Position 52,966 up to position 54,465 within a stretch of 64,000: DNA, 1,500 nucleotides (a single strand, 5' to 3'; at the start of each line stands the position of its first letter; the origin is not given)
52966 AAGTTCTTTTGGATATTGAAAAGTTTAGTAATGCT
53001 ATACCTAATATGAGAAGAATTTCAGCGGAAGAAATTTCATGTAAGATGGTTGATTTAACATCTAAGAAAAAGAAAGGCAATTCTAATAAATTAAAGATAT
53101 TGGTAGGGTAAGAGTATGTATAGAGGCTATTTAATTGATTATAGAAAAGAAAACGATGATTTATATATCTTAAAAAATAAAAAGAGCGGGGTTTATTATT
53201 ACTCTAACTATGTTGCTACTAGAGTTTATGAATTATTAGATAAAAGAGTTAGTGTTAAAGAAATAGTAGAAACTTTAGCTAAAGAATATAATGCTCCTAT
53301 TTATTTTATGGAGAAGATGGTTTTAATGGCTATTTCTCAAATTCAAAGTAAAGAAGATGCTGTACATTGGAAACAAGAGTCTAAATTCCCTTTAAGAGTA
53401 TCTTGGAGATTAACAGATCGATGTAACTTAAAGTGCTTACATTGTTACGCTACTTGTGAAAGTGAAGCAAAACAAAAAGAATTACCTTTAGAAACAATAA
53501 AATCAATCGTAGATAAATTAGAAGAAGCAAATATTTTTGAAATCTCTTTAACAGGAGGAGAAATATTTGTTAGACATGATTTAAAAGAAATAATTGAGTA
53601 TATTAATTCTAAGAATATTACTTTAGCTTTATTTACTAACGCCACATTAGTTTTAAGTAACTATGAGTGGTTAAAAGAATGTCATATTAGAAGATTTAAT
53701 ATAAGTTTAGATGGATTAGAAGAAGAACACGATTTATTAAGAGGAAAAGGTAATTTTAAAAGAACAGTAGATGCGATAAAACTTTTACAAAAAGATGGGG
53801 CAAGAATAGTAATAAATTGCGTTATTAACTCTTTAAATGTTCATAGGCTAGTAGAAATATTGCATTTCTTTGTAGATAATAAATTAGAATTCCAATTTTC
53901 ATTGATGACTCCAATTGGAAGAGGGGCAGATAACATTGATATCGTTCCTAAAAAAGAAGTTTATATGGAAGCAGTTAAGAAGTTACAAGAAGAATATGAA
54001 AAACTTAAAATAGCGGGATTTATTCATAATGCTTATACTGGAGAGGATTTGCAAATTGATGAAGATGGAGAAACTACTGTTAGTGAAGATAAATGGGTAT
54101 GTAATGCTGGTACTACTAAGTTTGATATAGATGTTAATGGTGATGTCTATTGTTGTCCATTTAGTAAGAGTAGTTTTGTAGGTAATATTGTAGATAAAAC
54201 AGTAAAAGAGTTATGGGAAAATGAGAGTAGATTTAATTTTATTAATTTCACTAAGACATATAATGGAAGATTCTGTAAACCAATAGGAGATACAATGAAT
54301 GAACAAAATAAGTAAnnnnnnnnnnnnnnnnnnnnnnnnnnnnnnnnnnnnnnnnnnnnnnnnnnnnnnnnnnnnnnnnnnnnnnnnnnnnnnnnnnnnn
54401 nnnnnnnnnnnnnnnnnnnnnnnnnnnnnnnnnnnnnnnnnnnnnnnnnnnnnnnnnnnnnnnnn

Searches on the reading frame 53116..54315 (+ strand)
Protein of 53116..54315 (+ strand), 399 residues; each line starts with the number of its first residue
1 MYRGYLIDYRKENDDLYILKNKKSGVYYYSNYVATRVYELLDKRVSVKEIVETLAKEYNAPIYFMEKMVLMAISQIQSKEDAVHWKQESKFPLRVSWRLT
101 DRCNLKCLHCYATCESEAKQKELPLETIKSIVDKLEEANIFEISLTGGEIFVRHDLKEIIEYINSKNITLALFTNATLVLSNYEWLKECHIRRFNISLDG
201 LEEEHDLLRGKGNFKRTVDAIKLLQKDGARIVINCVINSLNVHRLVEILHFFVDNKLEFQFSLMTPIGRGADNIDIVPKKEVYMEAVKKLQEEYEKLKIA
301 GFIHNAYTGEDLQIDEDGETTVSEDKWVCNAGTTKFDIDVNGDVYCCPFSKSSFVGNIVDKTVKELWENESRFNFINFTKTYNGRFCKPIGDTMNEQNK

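Call 5: search_protein_families(library=pfam, proteins=[window:53116-54315:+], max_evalue=0.01)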
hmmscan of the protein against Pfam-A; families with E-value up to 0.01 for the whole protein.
window:53116-54315:+ (399 aa): 5 families
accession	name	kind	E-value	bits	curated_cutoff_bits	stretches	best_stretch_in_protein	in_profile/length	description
PF04055.27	Radical_SAM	-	3.8e-23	82.9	29.5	1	99-251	3-165/166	Radical SAM superfamily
PF13353.11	Fer4_12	-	2.6e-07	31.5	22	1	101-183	13-99/137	4Fe-4S single cluster domain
PF13186.11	SPASM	-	2.7e-07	31.2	21.5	1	329-387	1-63/67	Iron-sulfur cluster-binding domain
PF05402.18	PqqD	-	3.4e-07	30.9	23.4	1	18-62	3-47/67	Coenzyme PQQ synthesis protein D (PqqD)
PF00702.32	Hydrolase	-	0.0017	19.3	26.4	0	134-232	85-175/191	haloacid dehalogenase-like hydrolase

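Call 6: search_protein_families(library=ncbifam, proteins=[window:53116-54315:+], max_evalue=1)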
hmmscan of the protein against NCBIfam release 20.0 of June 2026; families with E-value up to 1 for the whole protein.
window:53116-54315:+ (399 aa): 86 families (the best 25 are shown)
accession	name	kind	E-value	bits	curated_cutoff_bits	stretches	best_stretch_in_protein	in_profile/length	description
TIGR04053.2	TIGR04053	equivalog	2.2e-37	129.2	395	2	90-282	5-205/366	TIGR04053 family radical SAM/SPASM domain-containing protein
TIGR04347.1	pseudo_SAM_Halo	equivalog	1.3e-35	123.4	525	1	88-372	34-335/390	TIGR04347 family pseudo-SAM/SPASM protein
TIGR04133.1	rSAM_w_lipo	hypoth_equivalog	5e-35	121.1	425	1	91-370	21-303/350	TIGR04133 family radical SAM/SPASM protein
TIGR03962.1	mycofact_rSAM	equivalog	5.2e-35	121.2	265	1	90-375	9-290/339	mycofactocin radical SAM maturase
TIGR04545.1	rSAM_ahbD_hemeb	equivalog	3.1e-34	118.9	500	1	95-385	2-304/339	heme b synthase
NF050035.1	rSAM_WgK_link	exception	4.4e-34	118.1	650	2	89-296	5-215/367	radical SAM/SPASM peptide maturase WgkB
TIGR04054.1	rSAM_NirJ1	equivalog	1.9e-32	112.4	650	1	88-372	32-332/387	putative heme d1 biosynthesis radical SAM protein NirJ1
TIGR04051.1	rSAM_NirJ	equivalog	3e-32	112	515.45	1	95-371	4-297/354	heme d1 biosynthesis radical SAM protein NirJ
TIGR04055.1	rSAM_NirJ2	equivalog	1.7e-31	110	500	1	95-385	2-290/326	putative heme d1 biosynthesis radical SAM protein NirJ2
NF045574.1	sacti_mat_StsB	exception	9.1e-31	107.2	625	1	62-369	67-362/466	StsB family radical SAM/SPASM domain sactipeptide maturase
TIGR04546.1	rSAM_ahbC_deAc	equivalog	2.6e-29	102.2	650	1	92-274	39-223/390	12,18-didecarboxysiroheme deacetylase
TIGR04103.1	rSAM_nif11_3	equivalog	2.6e-29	102.1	725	1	96-376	8-298/412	nif11-class peptide radical SAM maturase 3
TIGR04340.1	rSAM_ACGX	hypoth_equivalog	4.9e-29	101.6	400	1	96-371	6-294/341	radical SAM/SPASM domain protein, ACGX system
TIGR02666.1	moaA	equivalog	5.1e-29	101.3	284.05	1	93-294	12-224/336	GTP 3',8-cyclase MoaA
TIGR02668.1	moaA_archaeal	equivalog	4.1e-28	98.2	325.25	1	98-301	15-217/303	GTP 3',8-cyclase MoaA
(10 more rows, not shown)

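Call 8: find_encoding_contigs(protein=window:53116-54315:+, flank=6000, max_places=10)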
Protein window:53116-54315:+ (399 aa): no gene with exactly this product is on record in the collection.

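Call 9: find_homologous_proteins(query=window:53116-54315:+, max_evalue=1e-20)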
Query window:53116-54315:+ (399 aa): 81 proteins with E <= 1e-20 among 4936 candidates.
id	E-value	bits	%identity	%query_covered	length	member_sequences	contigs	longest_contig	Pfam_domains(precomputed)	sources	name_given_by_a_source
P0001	2.0e-265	898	99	100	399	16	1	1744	PF13186.12,PF04055.28,PF13353.12,PF05402.19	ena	-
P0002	6.9e-236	800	87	100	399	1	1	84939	PF13186.12,PF04055.28,PF13353.12,PF05402.19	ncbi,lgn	-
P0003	8.0e-236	800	87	100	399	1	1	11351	PF13186.12,PF04055.28,PF13353.12,PF05402.19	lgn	-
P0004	3.3e-234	795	85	100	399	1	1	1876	PF13186.12,PF04055.28,PF13353.12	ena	-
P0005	8.3e-134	464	84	62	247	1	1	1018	PF04055.28,PF13353.12,PF05402.19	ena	-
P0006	2.1e-124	433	80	58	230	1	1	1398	PF13186.12,PF04055.28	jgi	jgi:MoaA/NifB/PqqE/SkfB family radical SAM enzyme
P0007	6.8e-109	382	44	99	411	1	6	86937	PF13186.12,PF04055.28,PF13353.12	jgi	-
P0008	2.3e-106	374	44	99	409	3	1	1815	PF13186.12,PF04055.28,PF13353.12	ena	-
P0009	1.0e-105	372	45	99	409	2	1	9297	PF13186.12,PF04055.28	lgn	-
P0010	5.8e-105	369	44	99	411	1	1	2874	PF13186.12,PF04055.28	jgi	-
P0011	5.7e-97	343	41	99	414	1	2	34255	PF13186.12,PF04055.28,PF13353.12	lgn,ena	-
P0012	7.8e-91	323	41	99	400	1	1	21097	PF04055.28,PF13353.12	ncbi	-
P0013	5.2e-88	314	40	99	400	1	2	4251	PF04055.28,PF13353.12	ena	-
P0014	4.4e-45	172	32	84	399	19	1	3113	PF13186.12,PF04055.28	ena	-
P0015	3.5e-38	150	34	70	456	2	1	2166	PF13186.12,PF04055.28,PF13353.12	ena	-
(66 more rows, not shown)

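Call 10: find_encoding_contigs(protein=P0002, flank=6000, max_places=3)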
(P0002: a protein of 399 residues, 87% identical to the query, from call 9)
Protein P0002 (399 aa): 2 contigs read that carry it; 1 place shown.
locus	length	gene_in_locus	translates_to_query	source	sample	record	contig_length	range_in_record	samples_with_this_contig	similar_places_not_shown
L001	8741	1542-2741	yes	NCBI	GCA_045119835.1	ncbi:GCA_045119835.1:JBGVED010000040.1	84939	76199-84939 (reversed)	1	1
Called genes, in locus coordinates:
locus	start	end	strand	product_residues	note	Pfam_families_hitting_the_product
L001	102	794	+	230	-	-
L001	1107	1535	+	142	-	-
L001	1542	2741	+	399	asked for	PF05402:PqqD (weak), PF04055:Radical_SAM, PF13353:Fer4_12 (weak), PF13186:SPASM (weak)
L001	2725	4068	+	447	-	PF04055:Radical_SAM (weak)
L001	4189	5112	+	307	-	-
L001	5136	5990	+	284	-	-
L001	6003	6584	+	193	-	PF05076:SUFU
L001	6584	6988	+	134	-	-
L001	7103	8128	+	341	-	PF01113:DapB_N, PF01408:GFO_IDH_MocA (weak), PF02629:CoA_binding (faint), PF19328:DAP_DH_C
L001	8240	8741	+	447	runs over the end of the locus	-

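Call 11: find_encoding_contigs(protein=P0003, flank=6000, max_places=3)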
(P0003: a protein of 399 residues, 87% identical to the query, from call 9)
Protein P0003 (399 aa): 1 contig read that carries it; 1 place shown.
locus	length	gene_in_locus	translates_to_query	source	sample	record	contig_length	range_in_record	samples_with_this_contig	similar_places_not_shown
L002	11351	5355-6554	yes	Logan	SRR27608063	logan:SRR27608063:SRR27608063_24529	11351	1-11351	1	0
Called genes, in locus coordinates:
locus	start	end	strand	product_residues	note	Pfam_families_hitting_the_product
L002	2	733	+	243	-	PF01061:ABC2_membrane, PF12698:ABC2_membrane_3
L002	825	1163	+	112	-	-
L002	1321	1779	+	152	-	-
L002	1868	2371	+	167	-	-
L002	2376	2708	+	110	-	PF00719:Pyrophosphatase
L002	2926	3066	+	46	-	-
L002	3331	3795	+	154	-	-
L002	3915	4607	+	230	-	-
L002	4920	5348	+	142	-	-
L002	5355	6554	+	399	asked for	PF05402:PqqD (weak), PF04055:Radical_SAM, PF13353:Fer4_12 (weak), PF13186:SPASM (weak)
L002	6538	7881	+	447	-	PF04055:Radical_SAM (weak)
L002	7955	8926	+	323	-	-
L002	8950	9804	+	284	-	-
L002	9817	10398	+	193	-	PF05076:SUFU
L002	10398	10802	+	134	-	-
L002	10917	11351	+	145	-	?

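Call 12: find_encoding_contigs(protein=P0007, flank=6000, max_places=6)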
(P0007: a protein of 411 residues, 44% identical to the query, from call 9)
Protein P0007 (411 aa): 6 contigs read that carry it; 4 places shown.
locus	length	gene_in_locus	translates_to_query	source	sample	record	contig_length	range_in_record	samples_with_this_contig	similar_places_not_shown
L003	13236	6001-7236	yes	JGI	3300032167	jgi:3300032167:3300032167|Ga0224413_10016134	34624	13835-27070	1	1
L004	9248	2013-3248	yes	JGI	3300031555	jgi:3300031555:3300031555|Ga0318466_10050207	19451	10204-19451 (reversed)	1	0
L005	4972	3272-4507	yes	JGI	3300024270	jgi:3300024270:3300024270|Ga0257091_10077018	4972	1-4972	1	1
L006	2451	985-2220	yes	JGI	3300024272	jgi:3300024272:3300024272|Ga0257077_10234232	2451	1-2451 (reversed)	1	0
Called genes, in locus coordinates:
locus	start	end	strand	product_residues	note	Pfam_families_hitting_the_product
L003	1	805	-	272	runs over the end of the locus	PF01636:APH (weak)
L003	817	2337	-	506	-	-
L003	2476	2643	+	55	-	-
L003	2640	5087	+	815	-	-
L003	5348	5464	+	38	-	-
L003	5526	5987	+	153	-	-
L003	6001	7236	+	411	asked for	PF04055:Radical_SAM, PF13353:Fer4_12 (faint), PF13186:SPASM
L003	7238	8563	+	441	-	PF04055:Radical_SAM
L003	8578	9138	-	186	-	PF13302:Acetyltransf_3, PF13420:Acetyltransf_4, PF00583:Acetyltransf_1 (weak)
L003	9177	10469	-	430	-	-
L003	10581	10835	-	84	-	-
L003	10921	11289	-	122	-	-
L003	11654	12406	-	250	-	PF01734:Patatin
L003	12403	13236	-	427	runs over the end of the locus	-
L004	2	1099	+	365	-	?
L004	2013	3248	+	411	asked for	PF04055:Radical_SAM, PF13353:Fer4_12 (faint), PF13186:SPASM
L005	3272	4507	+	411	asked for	PF04055:Radical_SAM, PF13353:Fer4_12 (faint), PF13186:SPASM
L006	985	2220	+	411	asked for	PF04055:Radical_SAM, PF13353:Fer4_12 (faint), PF13186:SPASM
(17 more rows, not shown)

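Call 16: find_encoding_contigs(protein=P0009, flank=4000, max_places=3)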
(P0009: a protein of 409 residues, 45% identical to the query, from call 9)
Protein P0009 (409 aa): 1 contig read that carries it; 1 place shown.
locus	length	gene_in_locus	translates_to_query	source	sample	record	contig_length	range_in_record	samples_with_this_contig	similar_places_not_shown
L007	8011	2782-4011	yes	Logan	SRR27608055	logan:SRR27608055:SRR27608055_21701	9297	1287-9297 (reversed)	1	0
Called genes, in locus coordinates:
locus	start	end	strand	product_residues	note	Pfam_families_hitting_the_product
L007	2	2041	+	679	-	?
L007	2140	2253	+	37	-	-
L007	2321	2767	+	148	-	-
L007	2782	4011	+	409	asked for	PF04055:Radical_SAM, PF13186:SPASM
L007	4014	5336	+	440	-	PF04055:Radical_SAM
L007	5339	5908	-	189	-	PF13302:Acetyltransf_3, PF13420:Acetyltransf_4, PF00583:Acetyltransf_1 (weak)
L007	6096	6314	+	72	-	-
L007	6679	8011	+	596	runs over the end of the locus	PF09335:VTT_dom, PF01553:Acyltransferase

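Call 17: find_encoding_contigs(protein=P0011, flank=4000, max_places=3)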
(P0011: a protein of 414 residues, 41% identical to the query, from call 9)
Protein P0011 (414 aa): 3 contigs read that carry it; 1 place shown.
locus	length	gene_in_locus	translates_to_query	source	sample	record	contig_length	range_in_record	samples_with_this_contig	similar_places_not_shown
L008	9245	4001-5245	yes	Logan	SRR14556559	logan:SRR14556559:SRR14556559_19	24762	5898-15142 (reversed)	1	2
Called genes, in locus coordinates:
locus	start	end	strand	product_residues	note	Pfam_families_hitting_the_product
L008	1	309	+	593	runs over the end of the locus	PF00005:ABC_tran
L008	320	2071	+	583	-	PF13476:AAA_23 (faint), PF00005:ABC_tran, PF02463:SMC_N (weak), PF13555:AAA_29 (faint), PF13304:AAA_21 (faint)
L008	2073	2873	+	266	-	PF00535:Glycos_transf_2, PF10111:Glyco_tranf_2_2, PF13641:Glyco_tranf_2_3 (faint), PF02709:Glyco_transf_7C (weak)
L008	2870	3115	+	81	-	PF00550:PP-binding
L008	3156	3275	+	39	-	-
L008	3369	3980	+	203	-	-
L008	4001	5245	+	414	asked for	PF04055:Radical_SAM, PF13353:Fer4_12 (weak), PF13186:SPASM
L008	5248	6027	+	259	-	PF12146:Hydrolase_4 (faint)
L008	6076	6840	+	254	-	PF12146:Hydrolase_4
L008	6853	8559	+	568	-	PF02543:Carbam_trans_N, PF00814:TsaD (weak), PF16861:Carbam_trans_C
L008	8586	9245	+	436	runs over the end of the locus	PF04055:Radical_SAM (weak)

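Call 18: find_encoding_contigs(protein=P0012, flank=4000, max_places=3)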
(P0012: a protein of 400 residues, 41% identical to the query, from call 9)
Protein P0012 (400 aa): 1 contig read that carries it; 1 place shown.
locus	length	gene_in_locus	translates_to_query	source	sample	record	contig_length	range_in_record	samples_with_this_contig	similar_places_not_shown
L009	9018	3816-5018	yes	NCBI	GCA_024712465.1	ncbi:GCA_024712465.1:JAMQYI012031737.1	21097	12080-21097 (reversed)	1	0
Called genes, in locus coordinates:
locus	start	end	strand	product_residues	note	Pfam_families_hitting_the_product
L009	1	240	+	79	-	?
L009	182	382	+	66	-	-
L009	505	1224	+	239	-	PF00072:Response_reg, PF04397:LytTR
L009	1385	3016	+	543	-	-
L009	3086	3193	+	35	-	-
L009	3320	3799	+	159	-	-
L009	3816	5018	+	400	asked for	PF04055:Radical_SAM, PF13353:Fer4_12 (weak)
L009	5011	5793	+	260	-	PF12146:Hydrolase_4 (faint), PF00561:Abhydrolase_1 (weak), PF12697:Abhydrolase_6 (weak)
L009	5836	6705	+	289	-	PF00561:Abhydrolase_1 (weak), PF12146:Hydrolase_4 (weak)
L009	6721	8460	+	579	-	PF02543:Carbam_trans_N, PF16861:Carbam_trans_C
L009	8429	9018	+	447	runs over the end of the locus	PF13353:Fer4_12 (weak)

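Call 29: find_related_loci(query=A2, collection=genome_contigs, flank=5000)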
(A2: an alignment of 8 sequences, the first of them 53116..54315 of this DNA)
Query A2 (399 aa) in genome_contigs; peptide patterns used: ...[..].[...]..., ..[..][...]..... (x = any residue, [..] = any of these).
599 stretches matched a pattern (row limit reached: there are more); 583 encode a relative of the query (tblastn E <= 1e-3); the best 80 are kept; 80 distinct loci.
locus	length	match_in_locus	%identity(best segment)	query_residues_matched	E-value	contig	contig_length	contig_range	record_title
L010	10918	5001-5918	30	92-390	1e-44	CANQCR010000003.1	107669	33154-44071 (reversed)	MAG: uncultured Bacilli bacterium isolate Lapin-004__bin25 genome assembly, contig: Lapin-004__NODE_159_length_107669_co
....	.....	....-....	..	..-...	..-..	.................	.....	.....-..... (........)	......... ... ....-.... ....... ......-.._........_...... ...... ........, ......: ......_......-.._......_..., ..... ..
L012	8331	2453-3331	33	90-376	8e-37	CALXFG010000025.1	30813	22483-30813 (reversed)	MAG: uncultured Clostridia bacterium isolate BRZ_GN__bin76 genome assembly, contig: BRZ_GN__NODE_1342_length_30813_cov_2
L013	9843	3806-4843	32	63-380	7e-33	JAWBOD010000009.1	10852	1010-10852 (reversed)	MAG: Candidatus Aenigmatarchaeota archaeon isolate HHBFW-2_201803_bins_170 HHBFW-2_201803_bins_170_scaffold_9, whole gen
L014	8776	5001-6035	30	52-374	1e-32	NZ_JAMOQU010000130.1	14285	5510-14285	MAG: Thermococcus sp. isolate 4561-380_maxbin2_scaf2bin.010 4561-380_scaffold_946_c1, whole genome shotgun sequence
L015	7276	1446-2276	30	92-369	2e-32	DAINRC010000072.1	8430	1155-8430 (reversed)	MAG TPA_asm: Bacillota bacterium isolate CTOTU24187 NODE_214_length_8430_cov_6.969672, whole genome shotgun sequence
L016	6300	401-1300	30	73-367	1e-30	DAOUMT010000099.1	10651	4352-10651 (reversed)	MAG TPA_asm: Dehalococcoidia bacterium isolate W92_261 k127_171439, whole genome shotgun sequence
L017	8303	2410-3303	29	95-385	3e-30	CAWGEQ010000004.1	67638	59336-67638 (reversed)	MAG: uncultured delta proteobacterium isolate MFD01872.bin.2.88 genome assembly, contig: contig_116503, whole genome sho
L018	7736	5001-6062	28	37-370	2e-30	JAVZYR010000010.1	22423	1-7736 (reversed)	MAG: Candidatus Aenigmatarchaeota archaeon isolate JZ-3_201901_bins_3 JZ-3_201901_bins_3_scaffold_10, whole genome shotg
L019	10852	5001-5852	30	73-372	2e-30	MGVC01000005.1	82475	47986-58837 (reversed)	MAG: Elusimicrobia bacterium RIFOXYA2_FULL_39_19 rifoxya2_full_scaffold_121, whole genome shotgun sequence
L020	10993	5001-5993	30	63-370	1e-30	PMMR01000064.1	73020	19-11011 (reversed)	MAG: Methanobacteriota archaeon isolate fen_3 73.20100900_E2D.1_contig_1037, whole genome shotgun sequence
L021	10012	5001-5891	31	92-373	5e-30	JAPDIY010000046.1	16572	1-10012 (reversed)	MAG: Archaeoglobi archaeon isolate S5B9_HD70 c_000000000913, whole genome shotgun sequence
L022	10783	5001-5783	32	96-347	3e-30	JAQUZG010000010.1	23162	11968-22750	MAG: Candidatus ainarchaeum sp. isolate STD2_255 NODE_7923_length_23162_cov_16.330758_Sandtown_D2, whole genome shotgun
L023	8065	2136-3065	30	92-370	4e-30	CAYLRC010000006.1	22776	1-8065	MAG TPA_asm: Candidatus Woesearchaeota archaeon isolate binchicken_co6_450 genome assembly, contig: NODE_2076_length_227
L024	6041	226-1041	31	92-349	5e-30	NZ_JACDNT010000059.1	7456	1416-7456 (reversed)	MAG: Archaeoglobus sp. isolate GB_MAG2_100 c_000000007984, whole genome shotgun sequence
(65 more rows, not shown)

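Call 53: search_solved_structures(query=window:53116-54315:+, max_evalue=0.00001)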
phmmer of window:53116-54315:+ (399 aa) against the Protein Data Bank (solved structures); distinct sequences matched with E-value up to 0.00001: 19.
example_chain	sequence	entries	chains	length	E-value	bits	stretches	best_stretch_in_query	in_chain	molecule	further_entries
6efn_A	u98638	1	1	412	1.5e-16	63.5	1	86-253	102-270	Sporulation killing factor maturation protein SkfB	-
2fb2_A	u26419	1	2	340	5.2e-14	55.2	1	95-350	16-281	Molybdenum cofactor biosynthesis protein A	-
1tv7_A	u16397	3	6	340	5.8e-14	55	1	97-351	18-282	Molybdenum cofactor biosynthesis protein A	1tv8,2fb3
7tol_A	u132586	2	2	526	1.2e-08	37.5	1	98-255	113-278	glycerol dibiphytanyl glycerol tetraether - macrocyclic archaeol synthase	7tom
5v1q_A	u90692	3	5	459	1.8e-08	36.9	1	90-385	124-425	Radical SAM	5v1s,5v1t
6q2p_A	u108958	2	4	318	8e-08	34.8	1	88-244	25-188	Radical S-adenosyl methionine domain-containing protein 2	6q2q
5vsl_A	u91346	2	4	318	1e-07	34.4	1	88-243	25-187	Radical S-adenosyl methionine domain-containing protein 2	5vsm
9dgw_A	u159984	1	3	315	5.9e-07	31.9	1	83-241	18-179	Radical SAM core domain-containing protein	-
9dfw_A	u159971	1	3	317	6e-07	31.9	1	83-241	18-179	Radical SAM core domain-containing protein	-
9dfu_A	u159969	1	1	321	1.3e-06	30.8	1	83-244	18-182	Radical SAM core domain-containing protein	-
7n7i_A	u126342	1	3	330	1.5e-06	30.5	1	89-241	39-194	Viperin-like enzyme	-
6b4c_A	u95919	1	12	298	1.7e-06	30.4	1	90-241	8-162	Viperin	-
7vob_C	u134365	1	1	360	1.8e-06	30.4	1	97-246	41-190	Cytosylglucuronate decarboxylase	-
7voc_C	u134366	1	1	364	1.8e-06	30.3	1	97-246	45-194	Cytosylglucuronate decarboxylase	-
7n7h_A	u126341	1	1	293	2.6e-06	29.8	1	91-241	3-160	VIPERIN-LIKE ENZYME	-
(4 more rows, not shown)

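Call 79: search_protein_families(library=pfam, alignment_id=A2, max_evalue=0.1)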
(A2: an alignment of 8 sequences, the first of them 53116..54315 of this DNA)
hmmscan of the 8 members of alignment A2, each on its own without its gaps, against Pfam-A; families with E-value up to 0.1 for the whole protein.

A. member 1, window:53116-54315:+ (399 aa): 5 families
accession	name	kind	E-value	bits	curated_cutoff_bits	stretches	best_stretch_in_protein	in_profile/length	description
PF04055.27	Radical_SAM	-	3.8e-23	82.9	29.5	1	99-251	3-165/166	Radical SAM superfamily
PF13353.11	Fer4_12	-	2.6e-07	31.5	22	1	101-183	13-99/137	4Fe-4S single cluster domain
PF13186.11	SPASM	-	2.7e-07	31.2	21.5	1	329-387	1-63/67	Iron-sulfur cluster-binding domain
PF05402.18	PqqD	-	3.4e-07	30.9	23.4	1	18-62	3-47/67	Coenzyme PQQ synthesis protein D (PqqD)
PF00702.32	Hydrolase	-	0.0017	19.3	26.4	1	134-232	85-175/191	haloacid dehalogenase-like hydrolase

B. families by the number of members that match (of 8 scanned): 12 families
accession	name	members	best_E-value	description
PF04055.27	Radical_SAM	8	1.1e-23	Radical SAM superfamily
PF13186.11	SPASM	8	1.9e-09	Iron-sulfur cluster-binding domain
PF13353.11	Fer4_12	8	2.6e-07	4Fe-4S single cluster domain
PF05402.18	PqqD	3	3.4e-07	Coenzyme PQQ synthesis protein D (PqqD)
PF00702.32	Hydrolase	3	0.0017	haloacid dehalogenase-like hydrolase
PF14117.11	DUF4287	2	0.044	Domain of unknown function (DUF4287)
PF16546.10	SGTA_dimer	1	0.015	Homodimerisation domain of SGTA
PF21821.3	Dit_like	1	0.048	Dit-like phage tail protein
PF20874.2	Relaxase_M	1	0.048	Relaxase central domain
PF09220.15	LA-virus_coat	1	0.058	L-A virus, major coat protein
PF06115.17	DUF956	1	0.089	Domain of unknown function (DUF956)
PF12345.13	DUF3641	1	0.097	Protein of unknown function (DUF3641)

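Call 86: predict_structure(alignment_id=A2)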
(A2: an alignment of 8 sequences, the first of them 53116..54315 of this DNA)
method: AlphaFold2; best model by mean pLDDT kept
length: 399 residues; sequences in the alignment: 8
mean_pLDDT: 77.2   pTM: 0.79
mean pLDDT of the five models: 77.2, 76.9, 74.7, 74.3, 70.5
residues with pLDDT >= 90: 90; 70-90: 200; 50-70: 72; < 50: 37
segments of 3 or more residues with pLDDT < 50: 1-3, 79-84, 266-271, 326-330, 384-386, 388-399
pLDDT, mean of each block of 10 residues (from residue 1): 60 81 70 84 89 94 90 63 56 88 62 57 93 94 79 86 90 82 85 83 82 88 85 83 92 84 54 70 89 82 65 68 53 78 82 90 93 79 48 30
secondary structure, 60 per line:
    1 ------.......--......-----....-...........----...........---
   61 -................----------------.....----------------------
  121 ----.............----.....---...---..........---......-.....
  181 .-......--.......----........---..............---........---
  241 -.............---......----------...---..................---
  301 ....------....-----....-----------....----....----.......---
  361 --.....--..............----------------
elements in order: E7-13 E16-21 E27-30 H32-42 H47-57 H62-77 E94-98 H125-137 E142-146 H156-165 E169-174 H176-181 H183-188 E191-197 H202-209 H213-226 E230-237 H242-254 E258-263 H280-297 E301-304 E311-314 E320-323 E335-338 E343-346 E354-357 H363-367 H370-383
